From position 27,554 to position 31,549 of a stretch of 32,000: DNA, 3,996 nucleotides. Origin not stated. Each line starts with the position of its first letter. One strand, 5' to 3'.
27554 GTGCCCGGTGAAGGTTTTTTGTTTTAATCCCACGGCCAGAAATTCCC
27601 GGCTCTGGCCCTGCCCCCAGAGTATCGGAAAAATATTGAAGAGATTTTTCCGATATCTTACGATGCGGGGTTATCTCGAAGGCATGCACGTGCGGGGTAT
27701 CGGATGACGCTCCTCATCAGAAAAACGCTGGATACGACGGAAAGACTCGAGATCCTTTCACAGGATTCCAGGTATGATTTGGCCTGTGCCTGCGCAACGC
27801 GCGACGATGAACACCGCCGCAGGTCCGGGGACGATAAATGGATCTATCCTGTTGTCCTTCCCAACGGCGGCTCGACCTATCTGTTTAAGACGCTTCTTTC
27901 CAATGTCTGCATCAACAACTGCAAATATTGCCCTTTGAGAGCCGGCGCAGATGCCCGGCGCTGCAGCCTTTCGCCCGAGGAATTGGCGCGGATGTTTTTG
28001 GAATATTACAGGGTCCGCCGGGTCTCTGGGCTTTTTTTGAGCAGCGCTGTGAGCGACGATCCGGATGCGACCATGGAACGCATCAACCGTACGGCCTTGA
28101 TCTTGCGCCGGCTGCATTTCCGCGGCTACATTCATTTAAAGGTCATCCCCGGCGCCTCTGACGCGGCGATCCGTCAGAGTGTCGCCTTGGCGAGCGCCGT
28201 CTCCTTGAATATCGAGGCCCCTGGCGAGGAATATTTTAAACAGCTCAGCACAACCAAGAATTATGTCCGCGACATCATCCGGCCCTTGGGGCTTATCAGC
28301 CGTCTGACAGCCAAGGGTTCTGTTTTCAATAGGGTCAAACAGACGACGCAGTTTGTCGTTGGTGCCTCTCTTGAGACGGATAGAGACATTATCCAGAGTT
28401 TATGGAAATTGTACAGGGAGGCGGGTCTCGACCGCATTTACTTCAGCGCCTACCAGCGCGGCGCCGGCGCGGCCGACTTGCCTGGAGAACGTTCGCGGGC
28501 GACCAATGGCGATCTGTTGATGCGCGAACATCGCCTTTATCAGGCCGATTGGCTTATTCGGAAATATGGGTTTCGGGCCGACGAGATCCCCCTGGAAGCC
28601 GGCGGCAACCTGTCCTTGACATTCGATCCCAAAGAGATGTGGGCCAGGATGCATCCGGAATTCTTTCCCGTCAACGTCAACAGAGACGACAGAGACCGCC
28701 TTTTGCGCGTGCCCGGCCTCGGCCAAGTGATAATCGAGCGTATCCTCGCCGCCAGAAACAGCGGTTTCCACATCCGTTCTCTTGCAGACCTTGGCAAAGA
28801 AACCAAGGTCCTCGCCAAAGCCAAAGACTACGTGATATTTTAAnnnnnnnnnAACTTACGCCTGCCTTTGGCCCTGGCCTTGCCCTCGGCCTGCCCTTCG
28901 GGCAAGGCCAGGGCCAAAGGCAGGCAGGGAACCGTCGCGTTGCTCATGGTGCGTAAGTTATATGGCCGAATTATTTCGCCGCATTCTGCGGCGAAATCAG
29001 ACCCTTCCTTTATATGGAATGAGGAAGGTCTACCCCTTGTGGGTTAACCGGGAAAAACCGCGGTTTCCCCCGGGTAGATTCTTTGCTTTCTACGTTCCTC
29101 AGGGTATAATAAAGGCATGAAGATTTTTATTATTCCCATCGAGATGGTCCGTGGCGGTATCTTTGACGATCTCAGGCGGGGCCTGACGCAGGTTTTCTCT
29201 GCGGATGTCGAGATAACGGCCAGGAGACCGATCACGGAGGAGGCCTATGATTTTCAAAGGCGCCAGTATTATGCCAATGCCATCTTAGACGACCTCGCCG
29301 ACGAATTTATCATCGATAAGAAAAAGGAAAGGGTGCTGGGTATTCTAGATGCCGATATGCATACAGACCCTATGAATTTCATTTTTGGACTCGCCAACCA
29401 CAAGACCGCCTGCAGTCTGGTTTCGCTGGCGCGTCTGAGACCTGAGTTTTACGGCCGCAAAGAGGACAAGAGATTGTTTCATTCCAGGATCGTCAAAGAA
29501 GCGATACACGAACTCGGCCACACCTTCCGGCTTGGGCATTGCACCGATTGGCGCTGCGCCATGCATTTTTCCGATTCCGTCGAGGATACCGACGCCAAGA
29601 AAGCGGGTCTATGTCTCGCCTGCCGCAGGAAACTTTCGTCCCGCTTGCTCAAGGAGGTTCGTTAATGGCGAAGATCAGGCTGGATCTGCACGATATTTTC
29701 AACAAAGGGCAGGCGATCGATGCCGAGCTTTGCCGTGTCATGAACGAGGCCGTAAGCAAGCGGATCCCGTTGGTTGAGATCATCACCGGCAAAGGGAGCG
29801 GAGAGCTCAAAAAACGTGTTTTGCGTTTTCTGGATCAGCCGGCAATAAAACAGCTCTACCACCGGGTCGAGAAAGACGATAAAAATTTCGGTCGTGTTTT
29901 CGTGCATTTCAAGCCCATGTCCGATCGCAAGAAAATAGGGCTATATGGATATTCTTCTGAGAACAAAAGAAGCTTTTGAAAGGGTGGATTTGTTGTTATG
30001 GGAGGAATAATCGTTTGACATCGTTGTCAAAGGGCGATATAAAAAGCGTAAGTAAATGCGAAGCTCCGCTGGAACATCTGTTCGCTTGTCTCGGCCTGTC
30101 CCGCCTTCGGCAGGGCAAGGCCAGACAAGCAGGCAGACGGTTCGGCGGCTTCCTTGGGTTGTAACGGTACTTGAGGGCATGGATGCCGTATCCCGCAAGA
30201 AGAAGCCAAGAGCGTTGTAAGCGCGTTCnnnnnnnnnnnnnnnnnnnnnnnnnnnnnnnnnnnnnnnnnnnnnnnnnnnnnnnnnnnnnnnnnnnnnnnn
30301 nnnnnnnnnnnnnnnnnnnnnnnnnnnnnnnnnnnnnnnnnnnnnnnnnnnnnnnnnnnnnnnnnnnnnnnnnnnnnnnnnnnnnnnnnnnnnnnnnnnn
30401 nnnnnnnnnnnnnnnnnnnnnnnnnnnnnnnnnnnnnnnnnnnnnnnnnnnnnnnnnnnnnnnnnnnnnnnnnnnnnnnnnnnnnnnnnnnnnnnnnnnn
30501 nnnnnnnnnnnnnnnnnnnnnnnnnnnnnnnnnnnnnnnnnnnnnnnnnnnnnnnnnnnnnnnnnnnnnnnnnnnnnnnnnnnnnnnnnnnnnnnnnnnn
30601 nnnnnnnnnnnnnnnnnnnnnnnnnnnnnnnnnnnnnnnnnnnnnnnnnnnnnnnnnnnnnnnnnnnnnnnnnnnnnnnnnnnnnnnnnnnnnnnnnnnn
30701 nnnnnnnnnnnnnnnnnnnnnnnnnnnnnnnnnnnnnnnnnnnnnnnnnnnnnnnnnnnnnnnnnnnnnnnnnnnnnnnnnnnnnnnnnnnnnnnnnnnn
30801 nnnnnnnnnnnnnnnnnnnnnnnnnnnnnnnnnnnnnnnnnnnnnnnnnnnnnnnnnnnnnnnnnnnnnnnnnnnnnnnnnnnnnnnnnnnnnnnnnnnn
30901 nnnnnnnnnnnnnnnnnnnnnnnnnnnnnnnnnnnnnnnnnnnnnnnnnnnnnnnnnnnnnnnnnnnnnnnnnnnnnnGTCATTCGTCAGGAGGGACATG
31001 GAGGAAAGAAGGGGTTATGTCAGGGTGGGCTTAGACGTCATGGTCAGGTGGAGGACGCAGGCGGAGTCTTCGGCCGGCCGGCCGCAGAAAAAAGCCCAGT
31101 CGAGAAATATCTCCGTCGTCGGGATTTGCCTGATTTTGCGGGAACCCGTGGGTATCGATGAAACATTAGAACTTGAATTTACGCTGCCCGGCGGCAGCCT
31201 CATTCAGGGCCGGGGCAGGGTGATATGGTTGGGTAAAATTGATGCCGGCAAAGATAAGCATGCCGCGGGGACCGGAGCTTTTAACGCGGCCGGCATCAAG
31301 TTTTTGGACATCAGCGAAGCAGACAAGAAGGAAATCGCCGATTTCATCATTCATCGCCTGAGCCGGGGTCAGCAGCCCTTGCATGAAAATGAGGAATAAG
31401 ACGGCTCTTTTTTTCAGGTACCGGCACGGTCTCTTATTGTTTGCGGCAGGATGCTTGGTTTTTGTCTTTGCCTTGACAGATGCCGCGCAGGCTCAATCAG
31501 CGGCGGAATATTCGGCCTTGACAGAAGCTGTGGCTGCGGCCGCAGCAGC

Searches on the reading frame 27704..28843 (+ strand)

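Call 58: search_protein_families(library=pfam, proteins=[window:27704-28843:+], max_evalue=0.00001)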
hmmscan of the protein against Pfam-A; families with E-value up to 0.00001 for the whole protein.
window:27704-28843:+ (379 aa): 1 family
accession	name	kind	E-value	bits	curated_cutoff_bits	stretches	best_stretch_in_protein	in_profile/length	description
PF04055.27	Radical_SAM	-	5.8e-07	30.3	29.5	1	65-201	3-139/166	Radical SAM superfamily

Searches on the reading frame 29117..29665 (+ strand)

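Call 58: search_protein_families(library=pfam, proteins=[window:29117-29665:+], max_evalue=0.00001)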
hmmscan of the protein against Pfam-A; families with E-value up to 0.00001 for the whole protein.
window:29117-29665:+ (182 aa): 1 family
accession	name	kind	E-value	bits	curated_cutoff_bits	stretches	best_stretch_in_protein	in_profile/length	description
PF07998.17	Peptidase_M54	-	3.7e-25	89.5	24.4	1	38-174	55-193/194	Peptidase family M54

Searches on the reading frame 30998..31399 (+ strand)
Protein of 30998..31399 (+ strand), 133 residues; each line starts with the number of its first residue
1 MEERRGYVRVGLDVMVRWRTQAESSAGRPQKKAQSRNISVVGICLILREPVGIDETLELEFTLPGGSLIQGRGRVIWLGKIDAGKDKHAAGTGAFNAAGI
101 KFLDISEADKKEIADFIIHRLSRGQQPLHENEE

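Call 58: search_protein_families(library=pfam, proteins=[window:30998-31399:+], max_evalue=0.00001)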
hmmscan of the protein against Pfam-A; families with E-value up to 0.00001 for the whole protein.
window:30998-31399:+ (133 aa): 1 family
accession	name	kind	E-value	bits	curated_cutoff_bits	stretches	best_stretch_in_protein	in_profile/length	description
PF07238.19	PilZ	-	3.4e-10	40.6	22.5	1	3-117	1-100/102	PilZ domain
